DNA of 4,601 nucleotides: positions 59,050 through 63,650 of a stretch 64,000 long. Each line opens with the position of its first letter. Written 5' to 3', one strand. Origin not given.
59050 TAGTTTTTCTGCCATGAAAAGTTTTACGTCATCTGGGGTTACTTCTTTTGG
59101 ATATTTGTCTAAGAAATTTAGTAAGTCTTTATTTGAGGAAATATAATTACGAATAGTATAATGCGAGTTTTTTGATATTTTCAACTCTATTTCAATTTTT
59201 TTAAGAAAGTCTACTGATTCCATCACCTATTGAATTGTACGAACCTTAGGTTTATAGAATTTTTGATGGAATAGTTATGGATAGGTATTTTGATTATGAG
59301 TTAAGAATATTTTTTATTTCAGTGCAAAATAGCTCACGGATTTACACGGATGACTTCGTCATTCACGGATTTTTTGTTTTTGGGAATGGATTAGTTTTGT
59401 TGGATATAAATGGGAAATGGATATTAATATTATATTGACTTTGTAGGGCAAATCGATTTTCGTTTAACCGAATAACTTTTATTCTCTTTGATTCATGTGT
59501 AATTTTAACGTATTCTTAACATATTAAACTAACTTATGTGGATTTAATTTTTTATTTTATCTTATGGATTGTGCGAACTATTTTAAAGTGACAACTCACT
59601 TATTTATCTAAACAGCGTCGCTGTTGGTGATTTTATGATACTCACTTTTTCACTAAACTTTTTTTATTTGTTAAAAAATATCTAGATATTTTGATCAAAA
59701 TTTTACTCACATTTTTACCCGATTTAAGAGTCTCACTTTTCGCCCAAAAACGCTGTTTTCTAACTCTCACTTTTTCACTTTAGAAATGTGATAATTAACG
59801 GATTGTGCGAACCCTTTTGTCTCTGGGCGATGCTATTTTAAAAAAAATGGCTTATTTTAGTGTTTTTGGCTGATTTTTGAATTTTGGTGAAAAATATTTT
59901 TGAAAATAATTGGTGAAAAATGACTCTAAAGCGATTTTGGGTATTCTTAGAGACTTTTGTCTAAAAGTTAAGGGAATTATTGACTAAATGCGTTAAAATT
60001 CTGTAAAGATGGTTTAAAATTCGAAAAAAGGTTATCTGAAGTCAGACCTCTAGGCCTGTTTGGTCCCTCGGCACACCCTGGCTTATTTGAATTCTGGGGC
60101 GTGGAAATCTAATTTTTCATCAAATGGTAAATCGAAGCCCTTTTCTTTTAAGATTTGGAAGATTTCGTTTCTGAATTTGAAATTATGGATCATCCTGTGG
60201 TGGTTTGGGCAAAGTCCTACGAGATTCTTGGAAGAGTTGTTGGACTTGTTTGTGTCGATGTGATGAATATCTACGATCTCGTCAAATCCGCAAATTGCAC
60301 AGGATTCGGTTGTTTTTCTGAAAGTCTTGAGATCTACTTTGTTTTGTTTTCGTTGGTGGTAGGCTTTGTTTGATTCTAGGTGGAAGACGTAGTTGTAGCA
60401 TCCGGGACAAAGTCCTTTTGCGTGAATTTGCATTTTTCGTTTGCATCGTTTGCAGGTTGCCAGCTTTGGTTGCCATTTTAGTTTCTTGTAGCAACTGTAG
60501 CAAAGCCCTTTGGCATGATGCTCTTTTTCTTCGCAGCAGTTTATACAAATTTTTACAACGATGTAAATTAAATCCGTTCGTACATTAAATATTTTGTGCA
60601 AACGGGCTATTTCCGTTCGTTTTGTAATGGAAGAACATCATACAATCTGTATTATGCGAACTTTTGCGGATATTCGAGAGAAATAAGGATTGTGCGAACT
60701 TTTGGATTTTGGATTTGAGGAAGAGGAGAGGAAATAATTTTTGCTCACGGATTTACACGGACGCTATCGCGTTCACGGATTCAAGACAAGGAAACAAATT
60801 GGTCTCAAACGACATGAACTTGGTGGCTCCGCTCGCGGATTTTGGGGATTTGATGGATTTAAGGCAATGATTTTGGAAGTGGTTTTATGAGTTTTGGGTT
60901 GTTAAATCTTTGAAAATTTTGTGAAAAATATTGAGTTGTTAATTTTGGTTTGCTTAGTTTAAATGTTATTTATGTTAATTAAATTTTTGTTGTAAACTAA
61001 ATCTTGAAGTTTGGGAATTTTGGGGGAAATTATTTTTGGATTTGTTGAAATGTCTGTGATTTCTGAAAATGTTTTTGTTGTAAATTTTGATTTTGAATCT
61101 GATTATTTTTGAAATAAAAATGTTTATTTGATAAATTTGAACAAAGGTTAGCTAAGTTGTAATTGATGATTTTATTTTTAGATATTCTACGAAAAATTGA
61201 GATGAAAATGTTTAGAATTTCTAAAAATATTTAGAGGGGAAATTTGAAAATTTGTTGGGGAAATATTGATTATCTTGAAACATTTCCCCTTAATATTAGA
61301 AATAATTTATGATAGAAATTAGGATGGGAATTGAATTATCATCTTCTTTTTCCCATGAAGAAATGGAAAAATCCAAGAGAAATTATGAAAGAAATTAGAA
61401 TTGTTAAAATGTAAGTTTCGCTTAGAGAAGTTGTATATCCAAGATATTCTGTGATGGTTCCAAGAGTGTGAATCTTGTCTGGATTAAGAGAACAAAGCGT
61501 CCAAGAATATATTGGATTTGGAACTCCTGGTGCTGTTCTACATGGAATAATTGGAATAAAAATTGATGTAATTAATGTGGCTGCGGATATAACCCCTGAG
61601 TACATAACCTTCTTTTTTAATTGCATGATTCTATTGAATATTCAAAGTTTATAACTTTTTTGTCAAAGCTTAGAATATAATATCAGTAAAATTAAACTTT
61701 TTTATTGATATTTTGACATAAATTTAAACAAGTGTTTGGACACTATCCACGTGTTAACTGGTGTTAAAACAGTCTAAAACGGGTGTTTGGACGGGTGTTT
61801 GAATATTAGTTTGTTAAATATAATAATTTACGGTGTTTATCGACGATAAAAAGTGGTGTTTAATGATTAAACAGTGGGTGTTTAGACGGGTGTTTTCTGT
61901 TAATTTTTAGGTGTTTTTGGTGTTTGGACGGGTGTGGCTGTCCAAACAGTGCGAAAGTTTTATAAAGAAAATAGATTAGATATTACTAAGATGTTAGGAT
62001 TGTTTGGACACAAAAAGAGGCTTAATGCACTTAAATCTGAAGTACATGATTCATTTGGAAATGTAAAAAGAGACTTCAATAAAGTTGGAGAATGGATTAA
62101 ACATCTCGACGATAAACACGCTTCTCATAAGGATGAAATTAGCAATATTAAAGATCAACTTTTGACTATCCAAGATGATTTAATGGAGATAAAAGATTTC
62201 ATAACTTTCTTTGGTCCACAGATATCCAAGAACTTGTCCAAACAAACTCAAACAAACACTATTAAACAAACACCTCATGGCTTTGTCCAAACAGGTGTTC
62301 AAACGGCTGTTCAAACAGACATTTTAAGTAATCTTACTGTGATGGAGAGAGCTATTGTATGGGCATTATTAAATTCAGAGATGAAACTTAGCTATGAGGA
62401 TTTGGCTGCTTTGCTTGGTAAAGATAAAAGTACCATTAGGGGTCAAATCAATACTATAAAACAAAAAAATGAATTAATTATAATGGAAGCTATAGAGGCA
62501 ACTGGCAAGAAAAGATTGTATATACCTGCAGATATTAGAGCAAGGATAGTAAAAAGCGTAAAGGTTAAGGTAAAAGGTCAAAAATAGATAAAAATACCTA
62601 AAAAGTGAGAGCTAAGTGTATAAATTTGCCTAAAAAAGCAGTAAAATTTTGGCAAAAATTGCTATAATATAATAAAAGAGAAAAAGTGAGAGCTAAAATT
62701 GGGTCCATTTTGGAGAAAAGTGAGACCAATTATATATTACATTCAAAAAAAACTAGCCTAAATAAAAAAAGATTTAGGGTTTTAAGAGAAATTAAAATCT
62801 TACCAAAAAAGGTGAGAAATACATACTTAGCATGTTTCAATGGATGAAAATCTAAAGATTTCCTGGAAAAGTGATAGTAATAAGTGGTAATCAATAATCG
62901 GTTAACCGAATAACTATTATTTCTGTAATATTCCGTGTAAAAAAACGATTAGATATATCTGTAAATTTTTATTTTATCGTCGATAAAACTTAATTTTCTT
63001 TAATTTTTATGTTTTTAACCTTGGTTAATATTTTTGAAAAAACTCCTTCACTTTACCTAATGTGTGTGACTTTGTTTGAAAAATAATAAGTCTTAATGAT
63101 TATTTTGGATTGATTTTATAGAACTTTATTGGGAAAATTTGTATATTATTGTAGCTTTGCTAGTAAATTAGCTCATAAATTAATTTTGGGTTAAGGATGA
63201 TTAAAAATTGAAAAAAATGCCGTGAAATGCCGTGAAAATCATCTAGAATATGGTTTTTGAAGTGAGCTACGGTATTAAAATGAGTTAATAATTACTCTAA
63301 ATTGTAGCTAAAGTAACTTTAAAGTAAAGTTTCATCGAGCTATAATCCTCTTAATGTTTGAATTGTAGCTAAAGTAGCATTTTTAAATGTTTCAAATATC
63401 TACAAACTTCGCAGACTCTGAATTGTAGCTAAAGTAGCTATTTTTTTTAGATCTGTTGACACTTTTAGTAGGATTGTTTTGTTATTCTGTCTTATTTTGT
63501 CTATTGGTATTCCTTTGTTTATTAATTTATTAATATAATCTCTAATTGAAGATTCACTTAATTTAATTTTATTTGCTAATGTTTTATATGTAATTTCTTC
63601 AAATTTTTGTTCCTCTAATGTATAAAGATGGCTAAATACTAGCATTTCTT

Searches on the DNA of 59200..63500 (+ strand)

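Call 43: search_rna_families(source=window, start=59200, end=63500, threshold=evalue, max_evalue=5)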
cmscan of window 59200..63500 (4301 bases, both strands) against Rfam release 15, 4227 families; matches with E-value up to 5: 3.
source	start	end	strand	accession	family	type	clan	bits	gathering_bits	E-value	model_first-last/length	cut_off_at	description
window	61344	61403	-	RF00066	U7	Gene; snRNA;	-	22.6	34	0.097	1-62/62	no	U7 small nuclear RNA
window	62766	62788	+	RF02129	GNAS-AS1_3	Gene; lncRNA;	-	18.9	42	0.42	1-38/38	no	GNAS antisense RNA 1 conserved region 3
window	62173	62202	+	RF02126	GHRLOS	Gene; lncRNA;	-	15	48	2.4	41-70/70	no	Ghrelin opposite strand RNA conserved region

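Call 73: build_rna_model(alignment_id=A5, structure=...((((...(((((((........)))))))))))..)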
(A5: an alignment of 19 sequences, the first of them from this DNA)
Model R1 built from alignment A5 (19 sequences, 38 columns); structure: as given.
model positions 36; base pairs 11; branch points 0; effective number of sequences 19; information 1.239 bits per position. Calibrated on 0.2 Mb of random sequence (short: E-values are rough).
structure used (alignment columns):
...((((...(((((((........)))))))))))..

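Call 74: search_with_rna_model(model_id=R1, sources=[window, L009, L010, L011, L012, L013, L014, L015, L016, L017, L018, L019, L020, L021, L022, L023, L024, L025, L026, L027, L028, L029, L030, L031, L032, L033, L034, L035, L036, L037, L038, L039, L040, L041, L042, L043, L044, L045, L046, L047, L048, L049, L050, L052, L054, L055, L056, L057, L061, L062, L063, L064, L066, L068, L069, L070, L071, L072, L073, L074, L075, L077, L081, L082, L084, L085, L089, L091, L093, L094, L096, L098, L099, L101, L102, L105, L106, L108, L109, L112, L113, L114, L115, L116, L117, L118, L119, L121, L122, L124, L126, L127, L128, L129, L130, L131], max_evalue=0.1, make_alignment=true)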
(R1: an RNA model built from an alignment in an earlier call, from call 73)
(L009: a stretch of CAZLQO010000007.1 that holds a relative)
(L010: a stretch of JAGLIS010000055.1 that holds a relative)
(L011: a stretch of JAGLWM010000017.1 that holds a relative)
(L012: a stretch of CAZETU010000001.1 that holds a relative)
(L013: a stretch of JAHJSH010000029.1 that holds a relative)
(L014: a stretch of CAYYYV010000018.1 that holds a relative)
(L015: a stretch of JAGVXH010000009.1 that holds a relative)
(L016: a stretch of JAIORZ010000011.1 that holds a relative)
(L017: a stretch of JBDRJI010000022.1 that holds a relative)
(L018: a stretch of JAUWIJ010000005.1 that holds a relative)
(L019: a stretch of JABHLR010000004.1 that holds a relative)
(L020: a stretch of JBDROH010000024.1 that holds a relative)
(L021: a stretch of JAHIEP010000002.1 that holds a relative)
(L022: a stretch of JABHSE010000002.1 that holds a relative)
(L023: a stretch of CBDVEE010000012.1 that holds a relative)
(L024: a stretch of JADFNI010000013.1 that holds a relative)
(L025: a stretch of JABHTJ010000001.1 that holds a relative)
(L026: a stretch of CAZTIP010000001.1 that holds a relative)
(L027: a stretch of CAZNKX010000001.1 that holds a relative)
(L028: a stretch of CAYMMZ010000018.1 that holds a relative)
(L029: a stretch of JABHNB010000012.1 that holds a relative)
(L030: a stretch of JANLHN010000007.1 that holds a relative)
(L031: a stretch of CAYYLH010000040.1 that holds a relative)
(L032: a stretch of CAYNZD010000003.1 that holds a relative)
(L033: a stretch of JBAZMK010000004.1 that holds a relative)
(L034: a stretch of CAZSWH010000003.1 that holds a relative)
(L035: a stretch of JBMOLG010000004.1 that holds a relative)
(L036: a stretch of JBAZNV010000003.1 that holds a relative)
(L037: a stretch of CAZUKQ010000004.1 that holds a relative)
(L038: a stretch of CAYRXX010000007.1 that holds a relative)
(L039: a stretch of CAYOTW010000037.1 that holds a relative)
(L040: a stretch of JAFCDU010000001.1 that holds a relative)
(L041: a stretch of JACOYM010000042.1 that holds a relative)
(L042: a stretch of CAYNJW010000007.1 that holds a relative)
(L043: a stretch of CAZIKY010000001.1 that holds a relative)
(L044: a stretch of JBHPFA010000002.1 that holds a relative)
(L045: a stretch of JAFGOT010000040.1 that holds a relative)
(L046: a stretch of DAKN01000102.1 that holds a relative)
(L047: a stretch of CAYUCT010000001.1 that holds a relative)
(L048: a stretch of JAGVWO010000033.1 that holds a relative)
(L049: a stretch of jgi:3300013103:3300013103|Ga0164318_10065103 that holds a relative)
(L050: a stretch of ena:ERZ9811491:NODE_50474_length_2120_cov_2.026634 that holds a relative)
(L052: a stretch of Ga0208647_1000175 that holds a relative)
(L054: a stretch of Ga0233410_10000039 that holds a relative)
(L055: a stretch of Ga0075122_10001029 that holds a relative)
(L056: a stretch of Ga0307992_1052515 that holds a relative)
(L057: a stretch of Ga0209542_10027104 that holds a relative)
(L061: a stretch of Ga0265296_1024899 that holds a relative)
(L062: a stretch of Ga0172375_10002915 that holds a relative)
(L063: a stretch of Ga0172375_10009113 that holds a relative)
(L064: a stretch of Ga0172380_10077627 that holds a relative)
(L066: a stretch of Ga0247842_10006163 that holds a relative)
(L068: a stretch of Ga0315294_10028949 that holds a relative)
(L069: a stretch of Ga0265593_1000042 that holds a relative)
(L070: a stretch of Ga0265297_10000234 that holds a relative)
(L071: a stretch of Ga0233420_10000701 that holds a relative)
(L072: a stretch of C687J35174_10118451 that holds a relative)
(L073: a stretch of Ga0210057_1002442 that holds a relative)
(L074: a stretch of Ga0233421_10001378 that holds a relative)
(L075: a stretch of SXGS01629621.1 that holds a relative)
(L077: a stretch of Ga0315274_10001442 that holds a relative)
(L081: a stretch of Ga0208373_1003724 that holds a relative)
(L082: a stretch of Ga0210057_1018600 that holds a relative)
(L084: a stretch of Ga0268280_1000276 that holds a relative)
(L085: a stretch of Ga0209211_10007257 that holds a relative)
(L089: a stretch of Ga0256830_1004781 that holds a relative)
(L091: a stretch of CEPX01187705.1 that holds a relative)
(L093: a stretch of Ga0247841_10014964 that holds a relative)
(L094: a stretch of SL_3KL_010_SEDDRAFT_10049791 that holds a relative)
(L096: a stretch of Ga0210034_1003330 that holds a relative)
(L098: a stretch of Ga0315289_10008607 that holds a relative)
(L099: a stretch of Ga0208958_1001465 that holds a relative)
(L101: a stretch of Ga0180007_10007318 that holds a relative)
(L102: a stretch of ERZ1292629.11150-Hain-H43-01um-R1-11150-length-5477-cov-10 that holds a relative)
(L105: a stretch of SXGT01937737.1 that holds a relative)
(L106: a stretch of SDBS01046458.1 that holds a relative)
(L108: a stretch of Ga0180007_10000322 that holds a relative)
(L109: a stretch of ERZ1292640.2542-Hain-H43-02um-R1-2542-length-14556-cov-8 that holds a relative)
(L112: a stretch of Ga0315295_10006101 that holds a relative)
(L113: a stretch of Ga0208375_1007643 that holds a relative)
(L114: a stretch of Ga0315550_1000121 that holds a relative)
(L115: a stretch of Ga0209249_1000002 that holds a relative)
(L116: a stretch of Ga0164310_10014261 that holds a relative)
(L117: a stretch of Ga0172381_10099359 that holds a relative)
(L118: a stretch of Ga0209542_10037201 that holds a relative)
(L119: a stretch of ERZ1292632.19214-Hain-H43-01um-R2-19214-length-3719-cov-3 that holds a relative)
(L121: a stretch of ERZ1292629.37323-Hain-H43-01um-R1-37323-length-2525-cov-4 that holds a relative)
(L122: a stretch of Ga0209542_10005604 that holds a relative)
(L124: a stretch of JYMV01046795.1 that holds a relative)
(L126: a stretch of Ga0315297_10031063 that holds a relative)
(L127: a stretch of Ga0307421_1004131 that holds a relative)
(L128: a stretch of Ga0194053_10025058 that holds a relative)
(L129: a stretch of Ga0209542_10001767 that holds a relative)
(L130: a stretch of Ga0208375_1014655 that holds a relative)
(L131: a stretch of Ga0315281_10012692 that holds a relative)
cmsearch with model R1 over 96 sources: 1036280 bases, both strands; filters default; matches with E-value up to 0.1: 38.
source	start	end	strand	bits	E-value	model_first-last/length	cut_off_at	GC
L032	8902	8937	+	55.2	7.1e-13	1-36/36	no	0.25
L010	8799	8834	+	54.4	1.3e-12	1-36/36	no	0.28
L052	2147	2182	-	53.7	2.1e-12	1-36/36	no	0.28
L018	8806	8841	+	53.5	2.5e-12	1-36/36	no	0.36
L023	6596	6631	+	53.5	2.5e-12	1-36/36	no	0.36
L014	2945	2980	+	52.8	4.1e-12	1-36/36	no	0.28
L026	8781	8816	+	51.2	1.3e-11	1-36/36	no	0.36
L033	8790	8825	+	51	1.5e-11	1-36/36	no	0.33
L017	8804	8839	+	50.9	1.6e-11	1-36/36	no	0.36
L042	8729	8765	+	50.7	1.9e-11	1-36/36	no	0.24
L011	1811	1846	+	50.3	2.4e-11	1-36/36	no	0.28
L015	8792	8827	+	49.7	3.8e-11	1-36/36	no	0.28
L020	8798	8833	+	49.6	4.1e-11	1-36/36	no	0.33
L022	8780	8815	+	48.7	7.7e-11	1-36/36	no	0.25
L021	2323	2358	+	48.3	1e-10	1-36/36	no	0.31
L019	8788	8823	+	48.3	1e-10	1-36/36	no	0.39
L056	1461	1496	-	47.7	1.6e-10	1-36/36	no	0.28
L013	8859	8894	+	47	2.6e-10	1-36/36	no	0.39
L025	8781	8816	+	46.9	2.7e-10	1-36/36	no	0.36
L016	3551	3586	+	46.4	4e-10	1-36/36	no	0.31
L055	4553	4588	-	46.3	4.2e-10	1-36/36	no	0.42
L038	8711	8746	+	46.1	5e-10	1-36/36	no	0.19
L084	7234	7270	-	46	5.3e-10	1-36/36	no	0.27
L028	8811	8846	+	45.7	6.9e-10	1-36/36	no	0.31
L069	7105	7140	-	44.6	1.4e-09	1-36/36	no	0.39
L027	8802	8837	+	44.6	1.5e-09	1-36/36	no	0.44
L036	8760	8795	+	44.4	1.7e-09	1-36/36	no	0.28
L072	1863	1899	-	42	9.5e-09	1-36/36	no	0.27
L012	8776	8811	+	41.5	1.4e-08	1-36/36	no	0.33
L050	1381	1417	+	41.1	1.9e-08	1-36/36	no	0.3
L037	8800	8836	+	40.8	2.3e-08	1-36/36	no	0.35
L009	3086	3121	+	39.7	4.9e-08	1-36/36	no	0.44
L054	7458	7492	-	39.6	5.2e-08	1-36/36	no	0.34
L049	2139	2173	+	38.1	1.5e-07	1-36/36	no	0.31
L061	2429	2464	-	35.7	9.2e-07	1-36/36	no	0.39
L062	7098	7134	-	32.1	1.2e-05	1-36/36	no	0.46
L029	8969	9004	+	23.9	0.0044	1-36/36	no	0.42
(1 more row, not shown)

Alignment A6: 38 matches aligned to the model, 37 columns, each read 5' to 3' on its own strand. Consensus structure (alignment columns), stored with it:
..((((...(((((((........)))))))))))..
